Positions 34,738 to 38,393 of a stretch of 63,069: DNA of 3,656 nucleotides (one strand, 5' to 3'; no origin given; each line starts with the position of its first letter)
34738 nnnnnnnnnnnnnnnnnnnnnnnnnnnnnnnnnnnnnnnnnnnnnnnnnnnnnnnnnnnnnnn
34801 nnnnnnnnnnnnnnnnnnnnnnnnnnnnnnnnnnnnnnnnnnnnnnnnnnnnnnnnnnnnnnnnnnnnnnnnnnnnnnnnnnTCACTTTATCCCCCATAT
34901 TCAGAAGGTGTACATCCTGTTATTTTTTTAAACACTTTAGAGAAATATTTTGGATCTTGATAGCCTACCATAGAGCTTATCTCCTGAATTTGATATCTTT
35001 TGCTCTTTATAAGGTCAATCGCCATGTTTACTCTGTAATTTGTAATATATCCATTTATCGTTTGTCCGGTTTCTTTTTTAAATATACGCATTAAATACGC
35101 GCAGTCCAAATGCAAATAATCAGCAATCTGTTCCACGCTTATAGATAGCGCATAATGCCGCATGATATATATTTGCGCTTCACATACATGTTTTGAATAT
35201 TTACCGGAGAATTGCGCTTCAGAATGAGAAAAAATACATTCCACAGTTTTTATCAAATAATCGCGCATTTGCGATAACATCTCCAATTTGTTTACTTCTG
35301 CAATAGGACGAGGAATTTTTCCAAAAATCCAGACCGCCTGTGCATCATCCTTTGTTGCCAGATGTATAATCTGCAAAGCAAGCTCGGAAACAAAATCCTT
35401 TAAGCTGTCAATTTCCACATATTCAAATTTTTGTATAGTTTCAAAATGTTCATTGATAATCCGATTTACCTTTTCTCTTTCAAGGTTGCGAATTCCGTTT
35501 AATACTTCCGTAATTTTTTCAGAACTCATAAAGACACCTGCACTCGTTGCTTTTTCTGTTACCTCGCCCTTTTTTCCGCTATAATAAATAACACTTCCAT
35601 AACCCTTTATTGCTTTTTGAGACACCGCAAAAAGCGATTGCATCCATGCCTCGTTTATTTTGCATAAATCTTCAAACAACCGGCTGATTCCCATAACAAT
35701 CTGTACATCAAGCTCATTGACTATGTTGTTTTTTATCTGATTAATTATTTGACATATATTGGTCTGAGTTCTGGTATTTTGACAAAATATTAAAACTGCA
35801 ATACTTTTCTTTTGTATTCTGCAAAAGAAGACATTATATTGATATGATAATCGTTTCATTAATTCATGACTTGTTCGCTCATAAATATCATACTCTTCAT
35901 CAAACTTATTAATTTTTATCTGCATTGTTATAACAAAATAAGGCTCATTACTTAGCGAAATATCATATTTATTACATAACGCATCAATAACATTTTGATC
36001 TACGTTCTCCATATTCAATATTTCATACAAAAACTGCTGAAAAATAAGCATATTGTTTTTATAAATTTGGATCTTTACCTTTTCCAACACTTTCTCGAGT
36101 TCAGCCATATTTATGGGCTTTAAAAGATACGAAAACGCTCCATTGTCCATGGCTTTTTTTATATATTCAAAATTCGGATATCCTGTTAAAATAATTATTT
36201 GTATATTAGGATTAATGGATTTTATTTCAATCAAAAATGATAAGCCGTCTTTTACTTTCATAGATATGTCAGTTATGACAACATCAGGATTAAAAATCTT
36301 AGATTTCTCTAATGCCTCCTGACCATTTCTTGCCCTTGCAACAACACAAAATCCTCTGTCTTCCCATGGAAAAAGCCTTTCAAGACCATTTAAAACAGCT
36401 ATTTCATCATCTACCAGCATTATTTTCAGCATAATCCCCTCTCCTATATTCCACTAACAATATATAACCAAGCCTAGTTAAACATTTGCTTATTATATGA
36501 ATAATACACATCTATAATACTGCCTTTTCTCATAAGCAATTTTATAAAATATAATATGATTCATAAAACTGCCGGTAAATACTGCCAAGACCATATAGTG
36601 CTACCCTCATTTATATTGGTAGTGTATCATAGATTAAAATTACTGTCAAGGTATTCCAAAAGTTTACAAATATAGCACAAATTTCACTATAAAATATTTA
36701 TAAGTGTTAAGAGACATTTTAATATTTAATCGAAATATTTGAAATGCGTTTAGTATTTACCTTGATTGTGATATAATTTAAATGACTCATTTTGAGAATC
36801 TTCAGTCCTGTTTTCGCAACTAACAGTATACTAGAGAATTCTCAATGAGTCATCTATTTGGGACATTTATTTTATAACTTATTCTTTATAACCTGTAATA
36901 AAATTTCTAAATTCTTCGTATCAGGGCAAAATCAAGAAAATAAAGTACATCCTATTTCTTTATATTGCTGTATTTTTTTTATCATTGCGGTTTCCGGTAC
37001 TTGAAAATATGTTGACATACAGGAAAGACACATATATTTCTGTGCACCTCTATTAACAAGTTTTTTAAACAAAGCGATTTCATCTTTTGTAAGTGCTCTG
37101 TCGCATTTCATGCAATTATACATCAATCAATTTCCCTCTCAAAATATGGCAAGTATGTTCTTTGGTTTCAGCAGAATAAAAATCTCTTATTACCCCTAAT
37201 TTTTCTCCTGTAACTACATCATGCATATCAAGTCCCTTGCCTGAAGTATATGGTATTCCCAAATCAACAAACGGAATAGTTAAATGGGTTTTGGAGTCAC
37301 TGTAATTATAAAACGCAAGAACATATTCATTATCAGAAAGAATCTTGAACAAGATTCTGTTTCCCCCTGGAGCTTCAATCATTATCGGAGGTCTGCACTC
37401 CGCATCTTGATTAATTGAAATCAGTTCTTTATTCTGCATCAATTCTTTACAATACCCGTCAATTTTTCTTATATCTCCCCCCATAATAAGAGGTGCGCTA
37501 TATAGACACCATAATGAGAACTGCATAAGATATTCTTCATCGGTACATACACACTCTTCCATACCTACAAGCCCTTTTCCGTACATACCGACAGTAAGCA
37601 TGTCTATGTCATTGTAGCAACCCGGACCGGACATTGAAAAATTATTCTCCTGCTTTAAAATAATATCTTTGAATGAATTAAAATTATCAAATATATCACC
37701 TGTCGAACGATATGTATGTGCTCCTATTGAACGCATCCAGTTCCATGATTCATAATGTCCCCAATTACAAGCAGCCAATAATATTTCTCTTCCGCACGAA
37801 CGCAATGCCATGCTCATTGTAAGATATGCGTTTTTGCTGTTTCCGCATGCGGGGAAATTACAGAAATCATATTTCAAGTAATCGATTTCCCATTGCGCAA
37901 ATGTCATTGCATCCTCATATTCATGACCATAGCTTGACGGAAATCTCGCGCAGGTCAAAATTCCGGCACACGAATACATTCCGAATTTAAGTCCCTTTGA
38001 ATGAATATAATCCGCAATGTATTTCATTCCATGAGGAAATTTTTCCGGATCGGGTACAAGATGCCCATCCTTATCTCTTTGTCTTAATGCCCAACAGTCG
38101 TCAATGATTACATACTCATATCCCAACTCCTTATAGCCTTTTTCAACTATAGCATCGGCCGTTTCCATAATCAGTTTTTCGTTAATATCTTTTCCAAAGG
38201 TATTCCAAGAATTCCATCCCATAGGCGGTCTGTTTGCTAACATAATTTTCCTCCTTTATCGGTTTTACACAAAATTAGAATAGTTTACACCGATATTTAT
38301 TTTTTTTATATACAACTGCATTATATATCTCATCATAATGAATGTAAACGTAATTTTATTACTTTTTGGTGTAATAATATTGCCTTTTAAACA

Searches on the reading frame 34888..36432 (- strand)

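Call 3: search_protein_families(library=pfam, proteins=[window:34888-36432:-])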
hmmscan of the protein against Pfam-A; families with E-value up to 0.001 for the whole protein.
window:34888-36432:- (514 aa): 3 families
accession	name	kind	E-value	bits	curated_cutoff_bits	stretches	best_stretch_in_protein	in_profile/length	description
PF00072.30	Response_reg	-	1.6e-24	86.6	30.2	1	4-116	1-110/111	Response regulator receiver domain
PF12833.13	HTH_18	-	5.8e-19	68.6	33.6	1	436-512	1-77/80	Helix-turn-helix domain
PF00165.29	HTH_AraC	-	6.2e-18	64.9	26.6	2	479-512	8-40/42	Bacterial regulatory helix-turn-helix proteins, AraC family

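Call 4: search_protein_families(library=ncbifam, proteins=[window:34888-36432:-])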
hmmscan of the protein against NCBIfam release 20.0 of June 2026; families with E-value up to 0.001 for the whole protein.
window:34888-36432:- (514 aa): 101 families (the best 25 are shown)
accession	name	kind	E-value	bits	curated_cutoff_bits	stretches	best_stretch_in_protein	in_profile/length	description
NF007860.0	PRK10572.1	equivalog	6.7e-20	71.1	208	1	406-512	175-281/292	arabinose operon transcriptional regulator AraC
TIGR04094.1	adjacent_YSIRK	equivalog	3.6e-18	65.7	200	1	411-512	282-382/383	YSIRK-targeted surface antigen transcriptional regulator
NF008469.0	PRK11361.1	equivalog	1e-17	64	714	1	3-142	6-143/461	acetoacetate metabolism transcriptional regulator AtoC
NF007689.0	PRK10365.1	equivalog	2.6e-17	62.7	760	1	2-120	6-121/441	sigma-54-dependent response regulator transcription factor ZraR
NF053512.1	nitric_RR_NosR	exception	5.8e-17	61.8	400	1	4-118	1-113/422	response regulator c-di-GMP phosphodiesterase, NosR family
NF008677.0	PRK11697.1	equivalog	5.8e-17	61.8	246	1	1-129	1-125/238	two-component system response regulator BtsR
NF049932.1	TranspRegBtr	equivalog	1.3e-16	60.2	900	1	413-512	163-262/531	bacillibactin transport transcriptional regulator Btr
NF041367.1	CheY_Halo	equivalog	7.4e-16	58.5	200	1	5-118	2-112/114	chemotaxis protein CheY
TIGR01818.1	ntrC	equivalog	8.6e-16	57.8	558.6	1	4-118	1-112/463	nitrogen regulation protein NR(I)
NF047788.1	TransRegPocR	equivalog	1.5e-15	57.2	500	1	405-512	180-287/296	transcriptional regulator PocR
NF007935.0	PRK10651.1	equivalog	1.5e-15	56.9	250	1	3-120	8-121/216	two-component system response regulator NarL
NF052445.1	RespRegMctR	equivalog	2.3e-15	56.6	300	1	2-120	2-119/205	two-component system response regulator MctR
NF047455.1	TF_Staph_AryK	equivalog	8.8e-15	54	850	1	382-512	124-255/759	transcriptional regulator AryK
TIGR02875.1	spore_0_A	equivalog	5.5e-14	52.1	200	1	2-127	3-129/262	sporulation transcription factor Spo0A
NF001965.0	PRK00742.1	subfamily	5.9e-14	52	293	1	2-119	4-119/357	chemotaxis-specific protein-glutamate methyltransferase CheB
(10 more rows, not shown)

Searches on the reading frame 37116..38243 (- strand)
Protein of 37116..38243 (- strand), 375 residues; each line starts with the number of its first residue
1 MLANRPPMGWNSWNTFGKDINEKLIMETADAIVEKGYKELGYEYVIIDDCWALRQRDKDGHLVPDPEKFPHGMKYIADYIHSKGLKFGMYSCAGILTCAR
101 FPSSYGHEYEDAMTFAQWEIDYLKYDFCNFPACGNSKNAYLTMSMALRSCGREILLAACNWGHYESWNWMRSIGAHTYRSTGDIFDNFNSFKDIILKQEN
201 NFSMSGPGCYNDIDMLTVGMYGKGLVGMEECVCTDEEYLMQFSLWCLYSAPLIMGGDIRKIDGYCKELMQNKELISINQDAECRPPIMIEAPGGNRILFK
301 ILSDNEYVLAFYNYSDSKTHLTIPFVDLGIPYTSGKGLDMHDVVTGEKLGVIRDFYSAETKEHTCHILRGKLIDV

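Call 3: search_protein_families(library=pfam, proteins=[window:37116-38243:-])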
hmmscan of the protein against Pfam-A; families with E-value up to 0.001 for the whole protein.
window:37116-38243:- (375 aa): 3 families
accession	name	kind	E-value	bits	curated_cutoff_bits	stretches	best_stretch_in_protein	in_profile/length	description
PF16499.11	Melibiase_2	-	9.1e-72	242.2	23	1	6-280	2-284/284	Alpha galactosidase A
PF02065.24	Melibiase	-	1.3e-07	31.4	27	1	7-90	42-123/347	Melibiase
PF17801.7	Melibiase_C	-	1e-05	26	22.9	1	296-369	5-70/71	Alpha galactosidase C-terminal beta sandwich domain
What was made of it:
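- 37116..38243 (-): GH27 alpha-galactosidase-like gene: adjacent here, but not part of the conserved system. Melibiase_2 E=9e-72 (call 3).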

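Call 4: search_protein_families(library=ncbifam, proteins=[window:37116-38243:-])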
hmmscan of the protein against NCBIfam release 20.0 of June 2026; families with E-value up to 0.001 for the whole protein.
window:37116-38243:- (375 aa): 0 families
